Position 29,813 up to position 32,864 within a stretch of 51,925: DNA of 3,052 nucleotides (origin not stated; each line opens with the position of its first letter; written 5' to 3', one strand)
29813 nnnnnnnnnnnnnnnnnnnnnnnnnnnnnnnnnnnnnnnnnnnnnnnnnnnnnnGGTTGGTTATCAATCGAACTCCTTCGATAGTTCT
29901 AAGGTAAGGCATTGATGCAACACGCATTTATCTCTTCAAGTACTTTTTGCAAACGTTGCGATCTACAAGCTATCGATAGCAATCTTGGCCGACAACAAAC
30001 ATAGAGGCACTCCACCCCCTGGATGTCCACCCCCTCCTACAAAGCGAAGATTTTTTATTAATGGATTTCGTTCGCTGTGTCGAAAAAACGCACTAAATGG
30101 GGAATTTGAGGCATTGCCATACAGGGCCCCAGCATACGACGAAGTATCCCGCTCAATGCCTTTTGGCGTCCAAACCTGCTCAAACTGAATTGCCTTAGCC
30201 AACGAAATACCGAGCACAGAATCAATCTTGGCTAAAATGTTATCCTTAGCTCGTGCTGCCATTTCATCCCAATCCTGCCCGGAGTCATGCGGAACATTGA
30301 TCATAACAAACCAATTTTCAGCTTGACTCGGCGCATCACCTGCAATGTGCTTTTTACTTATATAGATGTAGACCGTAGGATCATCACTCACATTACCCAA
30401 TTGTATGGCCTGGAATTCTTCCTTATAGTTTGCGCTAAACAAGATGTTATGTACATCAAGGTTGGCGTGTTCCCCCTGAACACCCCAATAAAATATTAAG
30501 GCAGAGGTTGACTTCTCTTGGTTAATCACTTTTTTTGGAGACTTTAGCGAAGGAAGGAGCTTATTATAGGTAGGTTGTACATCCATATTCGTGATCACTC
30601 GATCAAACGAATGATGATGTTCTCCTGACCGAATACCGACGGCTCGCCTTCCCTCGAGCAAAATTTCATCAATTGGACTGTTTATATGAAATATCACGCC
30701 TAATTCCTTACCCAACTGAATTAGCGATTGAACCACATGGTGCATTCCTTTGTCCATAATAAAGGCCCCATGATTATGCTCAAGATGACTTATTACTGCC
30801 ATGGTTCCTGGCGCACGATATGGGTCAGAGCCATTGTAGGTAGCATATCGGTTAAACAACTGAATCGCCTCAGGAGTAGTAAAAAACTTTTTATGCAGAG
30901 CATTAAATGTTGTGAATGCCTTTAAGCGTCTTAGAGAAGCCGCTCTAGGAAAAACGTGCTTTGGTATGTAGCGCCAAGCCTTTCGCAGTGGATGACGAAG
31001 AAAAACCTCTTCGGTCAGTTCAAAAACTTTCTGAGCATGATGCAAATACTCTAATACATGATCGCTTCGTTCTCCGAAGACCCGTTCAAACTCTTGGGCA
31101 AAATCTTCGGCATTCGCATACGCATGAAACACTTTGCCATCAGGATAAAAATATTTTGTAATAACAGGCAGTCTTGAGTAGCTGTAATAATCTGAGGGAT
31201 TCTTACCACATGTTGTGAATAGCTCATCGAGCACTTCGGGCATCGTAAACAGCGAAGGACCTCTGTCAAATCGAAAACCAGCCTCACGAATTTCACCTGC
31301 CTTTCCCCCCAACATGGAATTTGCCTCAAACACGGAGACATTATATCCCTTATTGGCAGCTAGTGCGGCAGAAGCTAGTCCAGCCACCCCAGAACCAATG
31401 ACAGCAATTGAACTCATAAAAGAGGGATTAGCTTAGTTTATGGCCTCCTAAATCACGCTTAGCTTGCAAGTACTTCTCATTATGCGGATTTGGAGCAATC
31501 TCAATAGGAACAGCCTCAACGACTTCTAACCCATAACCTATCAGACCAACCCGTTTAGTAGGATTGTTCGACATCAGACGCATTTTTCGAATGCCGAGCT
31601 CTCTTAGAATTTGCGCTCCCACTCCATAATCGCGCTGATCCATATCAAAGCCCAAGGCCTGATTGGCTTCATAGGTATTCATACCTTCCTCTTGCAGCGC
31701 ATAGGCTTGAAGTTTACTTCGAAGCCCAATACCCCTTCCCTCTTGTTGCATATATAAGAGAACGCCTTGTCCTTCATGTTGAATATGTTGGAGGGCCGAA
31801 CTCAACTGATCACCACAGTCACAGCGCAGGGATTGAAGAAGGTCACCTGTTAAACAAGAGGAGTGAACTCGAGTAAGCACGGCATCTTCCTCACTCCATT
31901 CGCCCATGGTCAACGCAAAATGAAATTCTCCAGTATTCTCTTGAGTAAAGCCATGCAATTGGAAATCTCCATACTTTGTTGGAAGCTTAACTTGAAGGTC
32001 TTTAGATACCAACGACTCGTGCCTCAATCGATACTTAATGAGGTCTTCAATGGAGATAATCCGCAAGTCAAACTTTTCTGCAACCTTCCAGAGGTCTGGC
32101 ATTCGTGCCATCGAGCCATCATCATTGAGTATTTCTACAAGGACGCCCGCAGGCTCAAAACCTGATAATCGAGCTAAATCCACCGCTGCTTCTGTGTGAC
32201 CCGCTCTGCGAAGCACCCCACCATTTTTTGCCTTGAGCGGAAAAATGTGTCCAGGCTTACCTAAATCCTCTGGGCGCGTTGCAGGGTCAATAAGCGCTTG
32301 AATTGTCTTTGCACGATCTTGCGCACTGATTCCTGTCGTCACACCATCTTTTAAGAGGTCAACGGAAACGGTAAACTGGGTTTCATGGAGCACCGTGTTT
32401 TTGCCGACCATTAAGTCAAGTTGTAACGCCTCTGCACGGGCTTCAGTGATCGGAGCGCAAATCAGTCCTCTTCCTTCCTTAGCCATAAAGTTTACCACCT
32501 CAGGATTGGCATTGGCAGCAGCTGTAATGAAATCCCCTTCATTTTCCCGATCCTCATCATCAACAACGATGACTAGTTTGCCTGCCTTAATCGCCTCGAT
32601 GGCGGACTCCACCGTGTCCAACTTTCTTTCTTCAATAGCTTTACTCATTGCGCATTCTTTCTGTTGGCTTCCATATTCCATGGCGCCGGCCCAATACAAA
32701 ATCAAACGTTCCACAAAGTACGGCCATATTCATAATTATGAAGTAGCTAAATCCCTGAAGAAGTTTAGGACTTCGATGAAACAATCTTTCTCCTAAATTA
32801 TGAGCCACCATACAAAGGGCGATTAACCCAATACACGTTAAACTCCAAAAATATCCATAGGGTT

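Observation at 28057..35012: Six tightly packed minus-strand genes (GT4 - membrane GT2 - RibBA - CrtD-like - sulfotransferase x2) abutting the proteorhodopsin/retinal module: candidate carotenoid glycosylation/sulfation pathway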

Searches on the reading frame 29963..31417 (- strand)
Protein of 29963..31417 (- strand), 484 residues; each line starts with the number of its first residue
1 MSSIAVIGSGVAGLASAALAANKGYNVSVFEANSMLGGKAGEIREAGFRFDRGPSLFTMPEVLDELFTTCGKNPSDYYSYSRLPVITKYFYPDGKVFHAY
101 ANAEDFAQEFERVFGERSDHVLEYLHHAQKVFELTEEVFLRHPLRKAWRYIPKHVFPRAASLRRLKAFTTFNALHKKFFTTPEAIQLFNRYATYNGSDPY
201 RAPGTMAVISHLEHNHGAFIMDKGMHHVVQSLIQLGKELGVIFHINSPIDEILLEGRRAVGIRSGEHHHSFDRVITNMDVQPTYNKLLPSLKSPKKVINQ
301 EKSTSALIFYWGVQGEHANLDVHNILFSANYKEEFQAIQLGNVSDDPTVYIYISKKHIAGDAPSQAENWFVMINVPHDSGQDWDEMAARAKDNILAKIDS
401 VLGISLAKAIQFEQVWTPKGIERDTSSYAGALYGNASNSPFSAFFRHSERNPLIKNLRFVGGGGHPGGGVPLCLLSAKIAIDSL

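Call 4: search_protein_families(library=pfam, proteins=[window:29963-31417:-], max_evalue=0.01)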
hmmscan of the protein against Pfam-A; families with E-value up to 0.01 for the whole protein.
window:29963-31417:- (484 aa): 10 families
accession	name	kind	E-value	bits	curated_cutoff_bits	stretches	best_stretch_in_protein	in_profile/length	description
PF01593.30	Amino_oxidase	-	8.1e-20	71.9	19.8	1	11-479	1-437/443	Flavin containing amine oxidoreductase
PF13450.12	NAD_binding_8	-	8.4e-14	52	21.9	1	6-61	1-56/68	NAD(P)-binding Rossmann-like domain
PF01266.30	DAO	-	5.9e-08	33.1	27.9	1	4-40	2-42/353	FAD dependent oxidoreductase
PF03486.20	HI0933_like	-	1.5e-05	25.1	50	1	3-39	2-38/244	HI0933-like protein Rossmann domain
PF00890.30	FAD_binding_2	-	0.00018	21.3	20.4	1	4-38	2-36/414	FAD binding domain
PF12831.13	FAD_oxidored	-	0.00046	20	27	1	4-40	2-38/416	FAD dependent oxidoreductase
PF07992.20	Pyr_redox_2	-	0.0029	17.5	26.1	1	3-36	2-36/291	Pyridine nucleotide-disulphide oxidoreductase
PF00070.33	Pyr_redox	-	0.0039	18.1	22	0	4-37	2-35/82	Pyridine nucleotide-disulphide oxidoreductase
PF01262.27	AlaDh_PNT_C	-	0.0054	16.6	23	1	3-34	30-61/214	Alanine dehydrogenase/PNT, C-terminal domain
PF02737.24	3HCDH_N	-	0.0097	16.3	22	0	4-34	2-32/180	3-hydroxyacyl-CoA dehydrogenase, NAD binding domain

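Call 8: search_protein_families(library=ncbifam, proteins=[window:29963-31417:-], max_evalue=0.001)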
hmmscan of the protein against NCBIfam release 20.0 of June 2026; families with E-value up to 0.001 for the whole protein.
window:29963-31417:- (484 aa): 35 families (the best 25 are shown)
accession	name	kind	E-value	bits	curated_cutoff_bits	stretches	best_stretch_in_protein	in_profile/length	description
NF042421.1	hydcarot_desat_CrtD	equivalog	1.9e-158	527.9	500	1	1-482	1-481/487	1-hydroxycarotenoid 3,4-desaturase CrtD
TIGR02734.1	crtI_fam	subfamily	5.8e-95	318.9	238.1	1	5-482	2-486/504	phytoene desaturase family protein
NF045637.1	carotdesatCrtDProt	equivalog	1.1e-86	291.3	580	1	4-483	1-481/485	1-hydroxycarotenoid 3,4-desaturase CrtD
NF058655.1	CrtID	equivalog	1.7e-81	274.5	640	1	4-479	1-476/478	bifunctional phytoene desaturase/3,4-desaturase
TIGR02733.1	desat_CrtD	equivalog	2.8e-19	69.2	549.7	2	3-53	3-53/492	C-3',4' desaturase CrtD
TIGR02730.1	carot_isom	equivalog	2.8e-17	62.7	586.9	1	5-472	4-476/493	carotenoid isomerase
NF005560.0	PRK07233.1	equivalog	5.3e-12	45.3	252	1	3-52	2-51/435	hypothetical protein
NF045689.1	BCarotKetCrtO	equivalog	4e-11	42.2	1000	1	206-288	223-307/563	beta-carotene ketolase CrtO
TIGR03467.1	HpnE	equivalog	7.6e-10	38.7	283.05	1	4-84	1-84/430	hydroxysqualene dehydroxylase HpnE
NF005548.0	PRK07208.1-4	equivalog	7e-09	34.8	389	1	2-68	4-71/488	hypothetical protein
NF005547.0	PRK07208.1-3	equivalog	8.1e-08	31.4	380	1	3-57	6-60/465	hypothetical protein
NF045599.1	bili_reduct_long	exception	1.3e-06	27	750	1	3-39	383-419/641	bilirubin reductase, long form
TIGR00275.1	TIGR00275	subfamily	2.4e-06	26.6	183.8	0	4-39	1-36/401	aminoacetone oxidase family FAD-binding enzyme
NF001933.0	PRK00711.1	subfamily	3e-06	26.5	383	0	226-281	201-256/429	D-amino acid dehydrogenase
NF006130.0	PRK08274.1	equivalog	3e-06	26.3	369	1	3-123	7-89/467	FAD-dependent tricarballylate dehydrogenase TcuA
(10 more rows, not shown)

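Call 71: search_protein_representatives(protein=window:29963-31417:-)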
Query: 484 residues. Proteins with E-value up to 0.001 (for the whole library): 7797; up to 1e-10: 3163; up to 1e-30: 927. The best 150 are listed.
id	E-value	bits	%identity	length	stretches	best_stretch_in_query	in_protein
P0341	2.6e-137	475.1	46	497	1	5-481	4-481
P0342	5.9e-136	470.6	46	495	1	2-482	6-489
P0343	5.6e-134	464.1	44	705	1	4-481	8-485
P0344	1.2e-127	443.2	44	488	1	3-480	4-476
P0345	1.5e-126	439.7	43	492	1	3-482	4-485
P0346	1.9e-125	436.0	42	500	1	4-478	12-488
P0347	5.0e-125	434.6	44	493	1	3-480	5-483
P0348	1.7e-124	432.8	45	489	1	5-483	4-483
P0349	3.7e-124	431.8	41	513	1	4-481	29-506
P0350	1.5e-121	423.2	43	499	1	1-479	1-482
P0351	4.4e-121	421.6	43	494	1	3-483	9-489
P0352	1.3e-120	420.0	42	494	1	5-480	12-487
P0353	5.7e-120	417.9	42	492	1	4-482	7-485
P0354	6.0e-120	417.8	41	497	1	4-482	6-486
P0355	2.3e-119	415.9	45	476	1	17-482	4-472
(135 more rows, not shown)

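Call 73: find_related_loci(query=A3, collection=metagenome_contigs, flank=8000)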
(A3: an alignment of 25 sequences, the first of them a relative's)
Query A3 (497 aa) in metagenome_contigs; peptide patterns used: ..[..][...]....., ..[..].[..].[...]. (x = any residue, [..] = any of these).
600 stretches matched a pattern (row limit reached: there are more); 470 encode a relative of the query (tblastn E <= 1e-3); the best 80 are kept; 80 distinct loci.
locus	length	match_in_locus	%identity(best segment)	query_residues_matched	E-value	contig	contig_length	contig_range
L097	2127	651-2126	54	2-491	0e+0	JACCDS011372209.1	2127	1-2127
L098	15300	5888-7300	56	14-484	0e+0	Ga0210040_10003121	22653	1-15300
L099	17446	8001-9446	55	2-483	0e+0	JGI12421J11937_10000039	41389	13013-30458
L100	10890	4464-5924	53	2-486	0e+0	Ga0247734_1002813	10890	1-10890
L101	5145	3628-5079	53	2-485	0e+0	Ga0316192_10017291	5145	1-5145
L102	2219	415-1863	53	2-484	0e+0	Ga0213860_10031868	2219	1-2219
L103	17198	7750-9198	51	2-485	7e-176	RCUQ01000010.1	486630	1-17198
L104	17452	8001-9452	53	2-485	4e-175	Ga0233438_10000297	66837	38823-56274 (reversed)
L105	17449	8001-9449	51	2-485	2e-175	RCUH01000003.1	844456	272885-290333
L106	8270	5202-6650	52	2-484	4e-175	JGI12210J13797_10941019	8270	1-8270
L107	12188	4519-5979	53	2-488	1e-174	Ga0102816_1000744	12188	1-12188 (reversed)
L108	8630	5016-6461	50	3-484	5e-174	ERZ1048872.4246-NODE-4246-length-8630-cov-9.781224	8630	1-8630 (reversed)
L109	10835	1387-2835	51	2-485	1e-173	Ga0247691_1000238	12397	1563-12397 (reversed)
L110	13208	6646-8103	52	2-485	2e-173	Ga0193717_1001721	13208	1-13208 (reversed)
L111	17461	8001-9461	52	1-487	4e-173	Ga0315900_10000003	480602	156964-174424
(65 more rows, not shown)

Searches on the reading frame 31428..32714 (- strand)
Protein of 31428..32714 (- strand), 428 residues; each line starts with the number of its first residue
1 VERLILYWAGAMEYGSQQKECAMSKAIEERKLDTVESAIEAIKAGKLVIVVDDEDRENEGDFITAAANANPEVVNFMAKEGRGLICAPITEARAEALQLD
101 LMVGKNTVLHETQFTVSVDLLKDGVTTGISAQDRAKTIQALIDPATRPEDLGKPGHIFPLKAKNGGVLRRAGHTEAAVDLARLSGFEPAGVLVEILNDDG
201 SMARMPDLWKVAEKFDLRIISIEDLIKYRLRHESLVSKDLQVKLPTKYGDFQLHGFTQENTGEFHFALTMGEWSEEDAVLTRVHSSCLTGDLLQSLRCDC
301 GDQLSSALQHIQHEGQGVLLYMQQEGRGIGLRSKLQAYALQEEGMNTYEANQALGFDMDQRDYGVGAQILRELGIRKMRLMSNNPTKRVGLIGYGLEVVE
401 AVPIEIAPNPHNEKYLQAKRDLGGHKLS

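Call 4: search_protein_families(library=pfam, proteins=[window:31428-32714:-], max_evalue=0.01)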
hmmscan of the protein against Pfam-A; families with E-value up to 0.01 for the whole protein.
window:31428-32714:- (428 aa): 2 families
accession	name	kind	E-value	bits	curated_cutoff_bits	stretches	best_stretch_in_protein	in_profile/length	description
PF00926.24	DHBP_synthase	-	5.6e-85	284.1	26.4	1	36-228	1-191/191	3,4-dihydroxy-2-butanone 4-phosphate synthase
PF00925.25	GTP_cyclohydro2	-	2.2e-70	235.9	23.3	1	241-403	5-165/165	GTP cyclohydrolase II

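Call 8: search_protein_families(library=ncbifam, proteins=[window:31428-32714:-], max_evalue=0.001)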
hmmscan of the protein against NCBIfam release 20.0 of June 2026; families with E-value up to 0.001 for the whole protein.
window:31428-32714:- (428 aa): 12 families
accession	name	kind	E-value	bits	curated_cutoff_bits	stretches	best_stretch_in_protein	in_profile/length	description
NF006803.0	PRK09311.1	equivalog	3.5e-177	589.3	569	1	28-427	5-404/417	bifunctional 3,4-dihydroxy-2-butanone-4-phosphate synthase/GTP cyclohydrolase II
NF006806.0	PRK09319.1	equivalog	3e-174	580.8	764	1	27-427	6-409/561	bifunctional 3,4-dihydroxy-2-butanone-4-phosphate synthase/GTP cyclohydrolase II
NF010626.1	PRK14019.1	equivalog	2.6e-122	408.3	513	1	32-402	2-361/364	bifunctional 3,4-dihydroxy-2-butanone-4-phosphate synthase/GTP cyclohydrolase II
NF006805.0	PRK09318.1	equivalog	1.4e-106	356.7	486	1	39-427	5-380/387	bifunctional 3,4-dihydroxy-2-butanone-4-phosphate synthase/GTP cyclohydrolase II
NF009132.0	PRK12485.1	equivalog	4.5e-97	325.4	693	1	32-405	3-368/369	bifunctional 3,4-dihydroxy-2-butanone-4-phosphate synthase/GTP cyclohydrolase II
NF006804.0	PRK09314.1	equivalog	5.9e-97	324.9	432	1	32-401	3-336/339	bifunctional 3,4-dihydroxy-2-butanone 4-phosphate synthase/GTP cyclohydrolase II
TIGR00506.1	ribB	equivalog_domain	5.1e-74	248.2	177.45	1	33-229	3-204/204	3,4-dihydroxy-2-butanone-4-phosphate synthase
NF001591.0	PRK00393.1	subfamily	1.9e-73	246.1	148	1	240-427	8-194/199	GTP cyclohydrolase II RibA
TIGR00505.1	ribA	equivalog_domain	7.2e-68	227.9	205.85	1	241-426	5-190/191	GTP cyclohydrolase II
NF006456.0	PRK08815.1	equivalog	8.6e-60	203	464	1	176-427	123-365/376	GTP cyclohydrolase II RibA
NF004437.0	PRK05773.1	equivalog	8.3e-22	77.5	262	1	35-227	3-215/219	3,4-dihydroxy-2-butanone 4-phosphate synthase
NF005536.0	PRK07198.1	equivalog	2.6e-08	33.1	403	1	278-406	239-378/419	GTP cyclohydrolase II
